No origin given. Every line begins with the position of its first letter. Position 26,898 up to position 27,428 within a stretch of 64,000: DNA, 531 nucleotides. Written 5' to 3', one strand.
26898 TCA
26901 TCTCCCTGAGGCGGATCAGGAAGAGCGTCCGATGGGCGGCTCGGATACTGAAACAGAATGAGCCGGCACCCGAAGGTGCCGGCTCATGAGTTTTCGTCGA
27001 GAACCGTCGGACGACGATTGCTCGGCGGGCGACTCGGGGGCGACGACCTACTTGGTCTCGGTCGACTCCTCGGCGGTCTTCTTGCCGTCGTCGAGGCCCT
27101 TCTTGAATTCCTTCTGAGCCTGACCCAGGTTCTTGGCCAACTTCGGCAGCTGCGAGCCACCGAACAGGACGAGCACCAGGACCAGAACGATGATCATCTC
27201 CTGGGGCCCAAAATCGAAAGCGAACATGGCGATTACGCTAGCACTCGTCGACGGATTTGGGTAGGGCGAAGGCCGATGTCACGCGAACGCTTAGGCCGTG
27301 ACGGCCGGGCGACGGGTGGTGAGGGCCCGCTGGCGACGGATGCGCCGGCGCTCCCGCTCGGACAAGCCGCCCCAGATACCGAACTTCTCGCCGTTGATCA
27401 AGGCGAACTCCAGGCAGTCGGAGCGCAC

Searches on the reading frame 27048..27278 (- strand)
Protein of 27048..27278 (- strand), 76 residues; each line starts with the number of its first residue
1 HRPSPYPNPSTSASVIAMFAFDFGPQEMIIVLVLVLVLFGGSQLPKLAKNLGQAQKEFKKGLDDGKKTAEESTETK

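Call 28: search_protein_families(library=ncbifam, proteins=[window:27048-27278:-], max_evalue=0.00001)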
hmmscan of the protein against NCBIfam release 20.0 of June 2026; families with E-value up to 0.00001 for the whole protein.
window:27048-27278:- (76 aa): 16 families
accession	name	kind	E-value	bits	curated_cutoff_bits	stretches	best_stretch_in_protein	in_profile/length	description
TIGR01411.1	tatAE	subfamily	4.1e-16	58.3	53.9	1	23-66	2-45/47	twin-arginine translocase TatA/TatE family subunit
NF011430.0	PRK14861.1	subfamily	3.2e-11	42.5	62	1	23-73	5-55/61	twin arginine translocase protein A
NF003393.0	PRK04561.1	equivalog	9.3e-11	41.5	104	1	28-71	9-52/75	twin arginine translocase protein A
NF002813.0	PRK02958.1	equivalog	9.4e-10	38.5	83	1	28-72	9-53/73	Sec-independent protein translocase subunit TatA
NF047942.1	TatA_Rickett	exception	8.3e-09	35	90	1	23-64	3-44/45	twin-arginine translocase TatA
NF002402.0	PRK01470.1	equivalog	9.4e-09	34.7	71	1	27-70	7-50/53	twin arginine translocase protein A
NF001940.0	PRK00720.1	equivalog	9.3e-08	32.1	83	1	29-73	10-54/78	twin-arginine translocase TatA/TatE family subunit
NF001854.0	PRK00575.1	equivalog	1.5e-07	32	72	1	23-70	4-54/94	Sec-independent protein translocase subunit TatA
NF011429.0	PRK14857.1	equivalog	3.1e-07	30.7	77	1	18-61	1-44/91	TatA/E family twin arginine-targeting protein translocase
NF002377.0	PRK01371.1-4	equivalog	6.6e-07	29.7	96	1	21-66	2-47/119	sec-independent translocase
NF002960.0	PRK03625.1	equivalog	6.9e-07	29.4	92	1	28-74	9-55/67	twin-arginine translocase subunit TatE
NF002448.0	PRK01614.1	equivalog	7.8e-07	29.3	83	1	28-75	9-57/85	Sec-independent protein translocase subunit TatA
NF002500.0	PRK01833.1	equivalog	2.8e-06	27.5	115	1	28-68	10-50/74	Sec-independent protein translocase subunit TatA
TIGR01410.1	tatB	equivalog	2.9e-06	27.7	56.5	1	21-72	1-52/80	Sec-independent protein translocase protein TatB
NF003396.0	PRK04598.1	equivalog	4.7e-06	26.9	121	1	28-72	9-53/81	Sec-independent protein translocase subunit TatA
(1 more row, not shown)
